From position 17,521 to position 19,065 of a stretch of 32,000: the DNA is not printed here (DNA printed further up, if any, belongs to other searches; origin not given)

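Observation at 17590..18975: G+C-rich island carrying a lone, intact FabB-like ketoacyl-ACP synthase between ruvB and pyrG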

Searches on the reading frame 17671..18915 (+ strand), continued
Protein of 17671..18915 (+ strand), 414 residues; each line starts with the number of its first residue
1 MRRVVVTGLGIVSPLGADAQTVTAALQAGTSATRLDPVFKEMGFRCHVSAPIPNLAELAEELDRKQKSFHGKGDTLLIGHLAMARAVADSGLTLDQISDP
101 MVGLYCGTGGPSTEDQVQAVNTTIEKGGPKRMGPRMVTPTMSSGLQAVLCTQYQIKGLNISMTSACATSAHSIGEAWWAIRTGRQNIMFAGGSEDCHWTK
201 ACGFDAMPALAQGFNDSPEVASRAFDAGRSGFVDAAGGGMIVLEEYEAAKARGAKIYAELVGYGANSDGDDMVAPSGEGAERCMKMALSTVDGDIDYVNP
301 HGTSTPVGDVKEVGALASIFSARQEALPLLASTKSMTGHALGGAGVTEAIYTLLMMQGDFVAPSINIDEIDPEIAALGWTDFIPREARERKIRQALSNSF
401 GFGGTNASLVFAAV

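Call 45: find_encoding_contigs(protein=P0006, flank=10000, max_places=3)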
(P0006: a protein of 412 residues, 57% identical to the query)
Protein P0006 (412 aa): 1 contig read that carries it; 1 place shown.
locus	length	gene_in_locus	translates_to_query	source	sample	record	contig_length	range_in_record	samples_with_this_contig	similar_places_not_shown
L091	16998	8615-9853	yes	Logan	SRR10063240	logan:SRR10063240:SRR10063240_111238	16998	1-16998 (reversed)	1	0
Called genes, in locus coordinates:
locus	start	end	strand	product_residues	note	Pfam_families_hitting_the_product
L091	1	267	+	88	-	?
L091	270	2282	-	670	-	PF01839:FG-GAP (faint), PF13517:FG-GAP_3, PF07593:UnbV_ASPIC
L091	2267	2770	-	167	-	-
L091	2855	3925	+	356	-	PF11141:DUF2914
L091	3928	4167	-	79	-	-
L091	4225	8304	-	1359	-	PF13620:CarboxypepD_reg (faint), PF22904:NOMO1-like_2nd (faint), PF17210:SdrD_B, PF17802:SpaA (weak)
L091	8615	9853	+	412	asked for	PF00109:ketoacyl-synt, PF02801:Ketoacyl-synt_C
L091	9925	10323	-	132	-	-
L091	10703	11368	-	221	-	PF03167:UDG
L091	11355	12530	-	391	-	PF13439:Glyco_transf_4, PF13579:Glyco_trans_4_4 (weak), PF00534:Glycos_transf_1, PF13692:Glyco_trans_1_4, PF20706:GT4-conflict (weak)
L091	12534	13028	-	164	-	PF07291:MauE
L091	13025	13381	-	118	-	-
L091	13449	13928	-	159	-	-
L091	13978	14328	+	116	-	PF04993:TfoX_N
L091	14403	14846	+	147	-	-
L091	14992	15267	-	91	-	PF23477:zf_Tbcl_2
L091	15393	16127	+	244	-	PF00005:ABC_tran, PF13304:AAA_21 (faint)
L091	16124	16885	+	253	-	PF01061:ABC2_membrane, PF12698:ABC2_membrane_3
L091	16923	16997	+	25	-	?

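Call 47: find_homologous_proteins(query=A1)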
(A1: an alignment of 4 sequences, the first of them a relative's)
Query A1 (4 sequences) (414 aa, profile of the alignment): 8000 proteins with E <= 0.001 among 8000 candidates; the best 120 are listed.
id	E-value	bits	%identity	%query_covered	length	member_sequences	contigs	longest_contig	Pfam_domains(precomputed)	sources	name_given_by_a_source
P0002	2.3e-234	796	58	100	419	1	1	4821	PF00109.33,PF02801.29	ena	-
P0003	4.8e-234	795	60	100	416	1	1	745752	PF00109.33,PF02801.29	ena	-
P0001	9.8e-233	791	100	100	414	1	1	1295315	PF00109.33,PF02801.29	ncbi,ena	-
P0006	1.1e-232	791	57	100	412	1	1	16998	PF00109.33,PF02801.29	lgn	-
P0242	7.6e-188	643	55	99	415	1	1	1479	PF00109.33,PF02801.29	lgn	-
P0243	2.5e-187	641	54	99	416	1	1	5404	PF00109.33,PF02801.29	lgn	-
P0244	6.7e-176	603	53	100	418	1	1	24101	PF00109.33,PF02801.29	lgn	-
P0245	1.6e-167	576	55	99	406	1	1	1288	PF00109.33,PF02801.29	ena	-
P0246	5.5e-167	574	54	99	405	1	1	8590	PF00109.33,PF02801.29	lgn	-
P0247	5.5e-167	574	-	-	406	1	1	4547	PF00109.33,PF02801.29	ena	-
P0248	8.5e-167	573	54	99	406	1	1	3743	PF00109.33,PF02801.29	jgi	jgi:3-oxoacyl-[acyl-carrier-protein] synthase-1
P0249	1.2e-166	573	-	-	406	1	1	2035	PF00109.33,PF02801.29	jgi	jgi:3-oxoacyl-[acyl-carrier-protein] synthase-1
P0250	2.0e-166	572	55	99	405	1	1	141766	PF00109.33,PF02801.29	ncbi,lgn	ncbi:MAG: beta-ketoacyl-ACP synthase I [Rhizomicrobium sp.]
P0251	2.6e-166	572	54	100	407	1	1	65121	PF00109.33,PF00108.30,PF02801.29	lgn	-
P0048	3.5e-166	571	56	99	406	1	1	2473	PF00109.33,PF02801.29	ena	-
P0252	6.1e-166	571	55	100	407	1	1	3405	PF00109.33,PF00108.30,PF02801.29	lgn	-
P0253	6.3e-166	571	54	99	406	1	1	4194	PF00109.33,PF02801.29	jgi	jgi:3-oxoacyl-[acyl-carrier-protein] synthase-1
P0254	7.8e-166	570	54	100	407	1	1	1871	PF00109.33,PF00108.30,PF02801.29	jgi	-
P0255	8.1e-166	570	55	99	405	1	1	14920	PF00109.33,PF02801.29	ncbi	ncbi:MAG TPA: beta-ketoacyl-ACP synthase I [Rhizomicrobium sp.]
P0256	9.7e-166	570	53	100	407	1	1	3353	PF00109.33,PF00108.30,PF02801.29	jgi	jgi:3-oxoacyl-[acyl-carrier-protein] synthase-1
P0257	1.2e-165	570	54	100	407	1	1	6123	PF00109.33,PF00108.30,PF02801.29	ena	-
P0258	1.4e-165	569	54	100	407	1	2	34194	PF00109.33,PF00108.30,PF02801.29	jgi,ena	-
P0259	1.5e-165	569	54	99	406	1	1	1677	PF00109.33,PF02801.29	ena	-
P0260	1.8e-165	569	53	99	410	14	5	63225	PF00109.33,PF02801.29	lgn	-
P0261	2.2e-165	569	55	100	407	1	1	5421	PF00109.33,PF00108.30,PF02801.29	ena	-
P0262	2.3e-165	569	-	-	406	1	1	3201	PF00109.33,PF02801.29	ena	-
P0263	2.6e-165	569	55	100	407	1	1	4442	PF00109.33,PF00108.30,PF02801.29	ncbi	-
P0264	2.6e-165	569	53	99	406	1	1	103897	PF00109.33,PF02801.29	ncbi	ncbi:MAG TPA: beta-ketoacyl-ACP synthase I [Rhizomicrobium sp.]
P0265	2.8e-165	568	53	100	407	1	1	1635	PF00109.33,PF00108.30,PF02801.29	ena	-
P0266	2.9e-165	568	55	100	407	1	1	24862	PF00109.33,PF00108.30,PF02801.29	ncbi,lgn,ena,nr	ncbi:MAG TPA: beta-ketoacyl-ACP synthase I [Gammaproteobacteria bacterium]|nr:beta-ketoacyl-ACP synt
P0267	3.0e-165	568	54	100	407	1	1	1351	PF00109.33,PF00108.30,PF02801.29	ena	-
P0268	3.5e-165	568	54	100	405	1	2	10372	PF00109.33,PF02801.29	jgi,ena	-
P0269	3.9e-165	568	54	100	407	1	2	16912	PF00109.33,PF00108.30,PF02801.29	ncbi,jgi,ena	jgi:3-oxoacyl-[acyl-carrier-protein] synthase-1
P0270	4.0e-165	568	53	99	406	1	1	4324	PF00109.33,PF02801.29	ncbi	ncbi:MAG: beta-ketoacyl-ACP synthase I [Rhizomicrobium sp.]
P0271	4.2e-165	568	53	99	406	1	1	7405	PF00109.33,PF02801.29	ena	-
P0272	4.3e-165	568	56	100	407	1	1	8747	PF00109.33,PF02801.29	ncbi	-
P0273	4.4e-165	568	53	99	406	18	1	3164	PF00109.33,PF02801.29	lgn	-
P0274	4.5e-165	568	54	99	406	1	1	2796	PF00109.33,PF02801.29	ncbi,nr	ncbi:MAG TPA: beta-ketoacyl-ACP synthase I [Rhizomicrobium sp.]|nr:beta-ketoacyl-ACP synthase I [Rhi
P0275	4.6e-165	568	54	100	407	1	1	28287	PF00109.33,PF00108.30,PF02801.29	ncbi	-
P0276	4.8e-165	568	54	100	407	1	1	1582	PF00109.33,PF00108.30,PF02801.29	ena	-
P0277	5.0e-165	568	56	100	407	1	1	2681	PF00109.33,PF00108.30,PF02801.29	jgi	jgi:3-oxoacyl-[acyl-carrier-protein] synthase I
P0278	5.1e-165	568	53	99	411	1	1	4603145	PF00109.33,PF02801.29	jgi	jgi:3-oxoacyl-[acyl-carrier-protein] synthase-1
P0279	5.3e-165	568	54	100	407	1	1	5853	PF00109.33,PF00108.30,PF02801.29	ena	-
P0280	6.6e-165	567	54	99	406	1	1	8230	PF00109.33,PF02801.29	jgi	jgi:3-oxoacyl-[acyl-carrier-protein] synthase-1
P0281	6.9e-165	567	55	100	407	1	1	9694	PF00109.33,PF02801.29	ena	-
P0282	7.0e-165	567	54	99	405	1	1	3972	PF00109.33,PF02801.29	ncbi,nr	ncbi:MAG TPA: beta-ketoacyl-ACP synthase I [Rhizomicrobium sp.]|nr:beta-ketoacyl-ACP synthase I [Rhi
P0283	7.3e-165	567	55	100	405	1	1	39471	PF00109.33,PF00108.30,PF02801.29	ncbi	ncbi:MAG: beta-ketoacyl-ACP synthase I [Woeseiaceae bacterium]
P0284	8.8e-165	567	53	99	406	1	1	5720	PF00109.33,PF02801.29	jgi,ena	-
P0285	9.6e-165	567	54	99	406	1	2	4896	PF00109.33,PF02801.29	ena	-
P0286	9.8e-165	567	56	99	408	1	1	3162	PF00109.33,PF02801.29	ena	-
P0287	1.0e-164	567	54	99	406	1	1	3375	PF00109.33,PF02801.29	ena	-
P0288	1.0e-164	567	55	99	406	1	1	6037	PF00109.33,PF02801.29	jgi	jgi:3-oxoacyl-[acyl-carrier-protein] synthase-1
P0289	1.0e-164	567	54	99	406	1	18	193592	PF00109.33,PF02801.29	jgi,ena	-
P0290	1.1e-164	567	55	100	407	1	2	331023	PF00109.33,PF00108.30,PF02801.29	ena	-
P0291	1.1e-164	567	54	99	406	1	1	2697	PF00109.33,PF02801.29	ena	-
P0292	1.1e-164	566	55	99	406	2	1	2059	PF00109.33,PF02801.29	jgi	jgi:3-oxoacyl-[acyl-carrier-protein] synthase-1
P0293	1.3e-164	566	55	100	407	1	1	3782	PF00109.33,PF00108.30,PF02801.29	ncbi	-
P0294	1.8e-164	566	54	100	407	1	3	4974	PF00109.33,PF00108.30,PF02801.29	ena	-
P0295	1.8e-164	566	54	100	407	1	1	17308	PF00109.33,PF00108.30,PF02801.29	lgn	-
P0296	2.0e-164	566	53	99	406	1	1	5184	PF00109.33,PF02801.29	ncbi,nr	ncbi:MAG TPA: beta-ketoacyl-ACP synthase I [Rhizomicrobium sp.]|nr:beta-ketoacyl-ACP synthase I [Rhi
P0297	2.0e-164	566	54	100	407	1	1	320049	PF00109.33,PF00108.30,PF02801.29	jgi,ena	-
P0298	2.1e-164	566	55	100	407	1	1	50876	PF00109.33,PF00108.30,PF02801.29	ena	-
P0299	2.2e-164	566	54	100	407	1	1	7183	PF00109.33,PF00108.30,PF02801.29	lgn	-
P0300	2.2e-164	566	55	100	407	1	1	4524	PF00109.33,PF02801.29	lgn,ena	-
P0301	2.2e-164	565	55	100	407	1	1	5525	PF00109.33,PF00108.30,PF02801.29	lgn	-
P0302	2.3e-164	565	54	99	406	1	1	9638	PF00109.33,PF02801.29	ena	-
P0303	2.9e-164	565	55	100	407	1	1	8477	PF00109.33,PF00108.30,PF02801.29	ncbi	-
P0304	2.9e-164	565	53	99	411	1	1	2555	PF00109.33,PF02801.29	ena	-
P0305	2.9e-164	565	53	99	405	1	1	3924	PF00109.33,PF02801.29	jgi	jgi:3-oxoacyl-[acyl-carrier-protein] synthase-1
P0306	3.2e-164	565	54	99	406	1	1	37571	PF00109.33,PF02801.29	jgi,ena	-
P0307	3.7e-164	565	54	100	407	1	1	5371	PF00109.33,PF00108.30,PF02801.29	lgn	-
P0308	4.0e-164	565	54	99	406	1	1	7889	PF00109.33,PF02801.29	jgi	jgi:3-oxoacyl-[acyl-carrier-protein] synthase-1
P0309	4.1e-164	565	56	100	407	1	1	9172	PF00109.33,PF00108.30,PF02801.29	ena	-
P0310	4.6e-164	564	54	100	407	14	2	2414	PF00109.33,PF00108.30,PF02801.29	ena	-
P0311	5.0e-164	564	-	-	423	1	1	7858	PF00109.33,PF02801.29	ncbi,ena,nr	ncbi:MAG: beta-ketoacyl-ACP synthase I [Candidatus Pacebacteria bacterium]|nr:beta-ketoacyl-ACP synt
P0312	5.0e-164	564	54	100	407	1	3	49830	PF00109.33,PF00108.30,PF02801.29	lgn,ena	-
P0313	5.0e-164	564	55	99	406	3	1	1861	PF00109.33,PF02801.29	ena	-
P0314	5.1e-164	564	55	100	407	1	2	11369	PF00109.33,PF00108.30,PF02801.29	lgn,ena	-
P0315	5.3e-164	564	54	100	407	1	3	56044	PF00109.33,PF00108.30,PF02801.29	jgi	-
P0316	5.8e-164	564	55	99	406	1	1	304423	PF00109.33,PF02801.29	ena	-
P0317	6.3e-164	564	54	100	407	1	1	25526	PF00109.33,PF00108.30,PF02801.29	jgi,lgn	jgi:3-oxoacyl-[acyl-carrier-protein] synthase-1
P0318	6.5e-164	564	54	100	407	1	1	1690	PF00109.33,PF00108.30,PF02801.29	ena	-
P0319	7.1e-164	564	55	100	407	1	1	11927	PF00109.33,PF00108.30,PF02801.29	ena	-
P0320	7.2e-164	564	54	99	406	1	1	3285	PF00109.33,PF02801.29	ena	-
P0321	7.6e-164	564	54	100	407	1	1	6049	PF00109.33,PF00108.30,PF02801.29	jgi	-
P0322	8.3e-164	564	55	100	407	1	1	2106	PF00109.33,PF00108.30,PF02801.29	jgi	-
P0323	8.4e-164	564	53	99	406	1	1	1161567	PF00109.33,PF02801.29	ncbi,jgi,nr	ncbi:MAG TPA: beta-ketoacyl-ACP synthase I [Rhizomicrobium sp.]|jgi:3-oxoacyl-[acyl-carrier-protein]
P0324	8.6e-164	564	53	99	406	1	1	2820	PF00109.33,PF02801.29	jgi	jgi:3-oxoacyl-[acyl-carrier-protein] synthase I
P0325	9.6e-164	563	54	99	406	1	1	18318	PF00109.33,PF02801.29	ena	-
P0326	1.0e-163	563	54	100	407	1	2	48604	PF00109.33,PF00108.30,PF02801.29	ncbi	-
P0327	1.1e-163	563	54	100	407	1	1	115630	PF00109.33,PF00108.30,PF02801.29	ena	-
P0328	1.1e-163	563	55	99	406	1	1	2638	PF00109.33,PF02801.29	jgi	jgi:3-oxoacyl-[acyl-carrier-protein] synthase I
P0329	1.1e-163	563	54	100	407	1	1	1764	PF00109.33,PF00108.30,PF02801.29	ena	-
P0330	1.2e-163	563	54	100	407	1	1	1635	PF00109.33,PF00108.30,PF02801.29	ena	-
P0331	1.2e-163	563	54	99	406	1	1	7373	PF00109.33,PF02801.29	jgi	-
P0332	1.3e-163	563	54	99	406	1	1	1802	PF00109.33,PF02801.29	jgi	jgi:3-oxoacyl-[acyl-carrier-protein] synthase I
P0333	1.3e-163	563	54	99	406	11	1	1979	PF00109.33,PF02801.29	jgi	jgi:3-oxoacyl-[acyl-carrier-protein] synthase-1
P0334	1.4e-163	563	54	100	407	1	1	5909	PF00109.33,PF00108.30,PF02801.29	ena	-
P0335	1.4e-163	563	55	100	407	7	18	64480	PF00109.33,PF00108.30,PF02801.29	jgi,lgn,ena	-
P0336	1.4e-163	563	54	99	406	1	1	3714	PF00109.33,PF02801.29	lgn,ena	-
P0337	1.5e-163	563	54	99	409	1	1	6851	PF00109.33,PF02801.29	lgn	-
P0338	1.5e-163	563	54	100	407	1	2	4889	PF00109.33,PF00108.30,PF02801.29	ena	-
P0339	1.5e-163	563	53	100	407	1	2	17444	PF00109.33,PF00108.30,PF02801.29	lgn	-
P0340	1.6e-163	563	55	99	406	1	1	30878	PF00109.33,PF02801.29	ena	-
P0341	1.6e-163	563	55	99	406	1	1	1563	PF00109.33,PF02801.29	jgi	jgi:3-oxoacyl-[acyl-carrier-protein] synthase-1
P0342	1.7e-163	563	55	99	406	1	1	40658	PF00109.33,PF02801.29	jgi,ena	-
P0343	1.7e-163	563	54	100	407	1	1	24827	PF00109.33,PF00108.30,PF02801.29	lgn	-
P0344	2.2e-163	562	55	99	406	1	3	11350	PF00109.33,PF02801.29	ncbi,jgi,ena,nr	ncbi:MAG TPA: beta-ketoacyl-ACP synthase I [Rhizomicrobium sp.]|nr:beta-ketoacyl-ACP synthase I [Rhi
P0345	2.3e-163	562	56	99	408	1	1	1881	PF00109.33,PF02801.29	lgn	-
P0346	2.3e-163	562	54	100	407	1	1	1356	PF00109.33,PF00108.30,PF02801.29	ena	-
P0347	2.4e-163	562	55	100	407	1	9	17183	PF00109.33,PF02801.29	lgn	-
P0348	2.5e-163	562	55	100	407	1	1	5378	PF00109.33,PF00108.30,PF02801.29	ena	-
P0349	2.7e-163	562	55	100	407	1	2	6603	PF00109.33,PF00108.30,PF02801.29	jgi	-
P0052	2.9e-163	562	55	99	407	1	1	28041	PF00109.33,PF02801.29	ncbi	-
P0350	3.1e-163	562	54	100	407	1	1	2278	PF00109.33,PF00108.30,PF02801.29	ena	-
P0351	3.1e-163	562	53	100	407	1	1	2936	PF00109.33,PF00108.30,PF02801.29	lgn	-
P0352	3.2e-163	562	54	100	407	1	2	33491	PF00109.33,PF00108.30,PF02801.29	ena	-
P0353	3.4e-163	562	55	100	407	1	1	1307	PF00109.33,PF00108.30,PF02801.29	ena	-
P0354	3.4e-163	562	55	100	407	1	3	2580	PF00109.33,PF00108.30,PF02801.29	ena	-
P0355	3.4e-163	562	55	99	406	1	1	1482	PF00109.33,PF02801.29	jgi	jgi:3-oxoacyl-[acyl-carrier-protein] synthase I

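Call 48: find_encoding_contigs(protein=P0244, flank=10000, max_places=2)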
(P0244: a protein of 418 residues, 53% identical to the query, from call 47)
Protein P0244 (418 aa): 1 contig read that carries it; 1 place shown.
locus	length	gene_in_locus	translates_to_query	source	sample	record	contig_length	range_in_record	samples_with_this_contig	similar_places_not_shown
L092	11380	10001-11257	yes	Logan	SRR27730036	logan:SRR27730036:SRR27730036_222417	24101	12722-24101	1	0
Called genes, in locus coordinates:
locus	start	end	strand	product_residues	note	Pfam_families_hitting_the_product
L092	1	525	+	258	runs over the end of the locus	PF01066:CDP-OH_P_transf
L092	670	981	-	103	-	-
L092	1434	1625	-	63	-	PF00462:Glutaredoxin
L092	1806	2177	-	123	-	-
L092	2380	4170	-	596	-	PF00009:GTP_EFTU, PF03144:GTP_EFTU_D2 (weak), PF14492:EFG_III, PF00679:EFG_C, PF06421:LepA_C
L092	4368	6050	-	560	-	PF03023:MurJ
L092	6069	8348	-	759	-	PF13431:TPR_17 (faint), PF14559:TPR_19 (faint), PF23914:TPR_CcmH_CycH (faint), PF13414:TPR_11 (weak), PF13432:TPR_16, PF00515:TPR_1 (weak), PF07719:TPR_2 (weak), PF13181:TPR_8 (weak), +1 more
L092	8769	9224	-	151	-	PF02643:DUF192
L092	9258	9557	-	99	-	PF02201:SWIB, PF26291:SWIB_eIF2D (weak)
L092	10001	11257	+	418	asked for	PF00109:ketoacyl-synt, PF02801:Ketoacyl-synt_C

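Call 49: find_encoding_contigs(protein=P0243, flank=10000, max_places=2)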
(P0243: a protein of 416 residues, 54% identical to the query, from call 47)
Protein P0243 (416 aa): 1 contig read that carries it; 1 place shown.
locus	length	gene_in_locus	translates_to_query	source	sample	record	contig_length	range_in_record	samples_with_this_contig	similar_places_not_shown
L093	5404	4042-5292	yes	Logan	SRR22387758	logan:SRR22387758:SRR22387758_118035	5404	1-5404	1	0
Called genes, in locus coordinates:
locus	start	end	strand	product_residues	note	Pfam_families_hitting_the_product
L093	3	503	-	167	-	?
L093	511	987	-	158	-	PF13473:Cupredoxin_1 (faint)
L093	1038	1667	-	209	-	PF00156:Pribosyltran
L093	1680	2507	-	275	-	PF00215:OMPdecase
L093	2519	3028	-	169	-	PF13671:AAA_33 (faint), PF01202:SKI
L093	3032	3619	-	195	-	-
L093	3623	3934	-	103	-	PF04193:PQ-loop, PF03083:MtN3_slv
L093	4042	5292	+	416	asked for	PF00109:ketoacyl-synt, PF02801:Ketoacyl-synt_C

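Call 50: find_encoding_contigs(protein=P0311, flank=10000, max_places=2)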
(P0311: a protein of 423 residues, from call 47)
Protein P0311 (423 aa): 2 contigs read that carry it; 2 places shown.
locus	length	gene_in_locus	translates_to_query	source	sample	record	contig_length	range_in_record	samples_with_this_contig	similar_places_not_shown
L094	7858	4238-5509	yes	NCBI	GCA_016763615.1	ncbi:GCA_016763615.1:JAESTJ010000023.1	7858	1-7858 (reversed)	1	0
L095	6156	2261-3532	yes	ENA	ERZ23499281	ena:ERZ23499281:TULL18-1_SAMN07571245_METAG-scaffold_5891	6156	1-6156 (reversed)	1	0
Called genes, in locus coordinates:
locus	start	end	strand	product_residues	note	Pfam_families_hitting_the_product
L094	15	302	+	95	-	-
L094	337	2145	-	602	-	PF00009:GTP_EFTU, PF01926:MMR_HSR1 (weak), PF22042:EF-G_D2, PF03144:GTP_EFTU_D2, PF00679:EFG_C, PF21018:BipA_C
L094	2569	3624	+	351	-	PF11141:DUF2914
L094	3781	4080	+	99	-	-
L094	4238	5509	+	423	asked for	PF00109:ketoacyl-synt, PF02801:Ketoacyl-synt_C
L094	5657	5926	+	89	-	PF06233:Usg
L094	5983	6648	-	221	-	PF03167:UDG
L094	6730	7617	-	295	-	PF13365:Trypsin_2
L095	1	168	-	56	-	?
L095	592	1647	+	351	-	PF11141:DUF2914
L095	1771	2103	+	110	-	-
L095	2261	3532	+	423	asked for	PF00109:ketoacyl-synt, PF02801:Ketoacyl-synt_C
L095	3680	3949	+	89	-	PF06233:Usg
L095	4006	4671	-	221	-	PF03167:UDG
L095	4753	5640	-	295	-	PF13365:Trypsin_2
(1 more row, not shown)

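Call 63: find_related_loci(query=A2, collection=viral_contigs, flank=10000)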
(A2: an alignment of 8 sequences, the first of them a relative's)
Query A2 (414 aa) in viral_contigs; peptide patterns used: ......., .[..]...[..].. (x = any residue, [..] = any of these).
318 stretches matched a pattern; 205 encode a relative of the query (tblastn E <= 1e-3); the best 80 are kept; 80 distinct loci.
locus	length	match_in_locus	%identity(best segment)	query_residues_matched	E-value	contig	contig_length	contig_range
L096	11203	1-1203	51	1-411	3e-129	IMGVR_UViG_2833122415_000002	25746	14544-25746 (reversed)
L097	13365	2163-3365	51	1-411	2e-122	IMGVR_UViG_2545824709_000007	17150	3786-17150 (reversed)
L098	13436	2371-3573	51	1-411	5e-122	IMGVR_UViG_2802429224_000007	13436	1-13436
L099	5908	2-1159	51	16-411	5e-114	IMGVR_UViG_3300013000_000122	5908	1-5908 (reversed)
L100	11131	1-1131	51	25-411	1e-112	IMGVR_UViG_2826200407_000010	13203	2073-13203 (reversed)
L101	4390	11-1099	52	39-411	2e-112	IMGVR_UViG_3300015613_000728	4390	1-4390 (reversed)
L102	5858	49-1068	54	62-409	2e-108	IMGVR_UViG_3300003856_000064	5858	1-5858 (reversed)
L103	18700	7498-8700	45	1-414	2e-101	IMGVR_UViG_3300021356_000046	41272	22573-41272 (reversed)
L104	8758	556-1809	40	1-414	9e-76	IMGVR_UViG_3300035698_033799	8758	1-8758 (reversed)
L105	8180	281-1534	40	1-414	9e-73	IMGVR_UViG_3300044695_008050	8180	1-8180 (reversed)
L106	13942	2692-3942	38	1-411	2e-72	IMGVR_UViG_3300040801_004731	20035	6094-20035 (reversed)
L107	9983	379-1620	39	1-410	2e-72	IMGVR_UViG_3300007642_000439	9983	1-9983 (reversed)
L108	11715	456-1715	38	1-414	2e-72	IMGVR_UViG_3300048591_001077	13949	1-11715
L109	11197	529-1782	39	1-414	9e-72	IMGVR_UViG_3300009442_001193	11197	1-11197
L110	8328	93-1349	39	1-414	2e-71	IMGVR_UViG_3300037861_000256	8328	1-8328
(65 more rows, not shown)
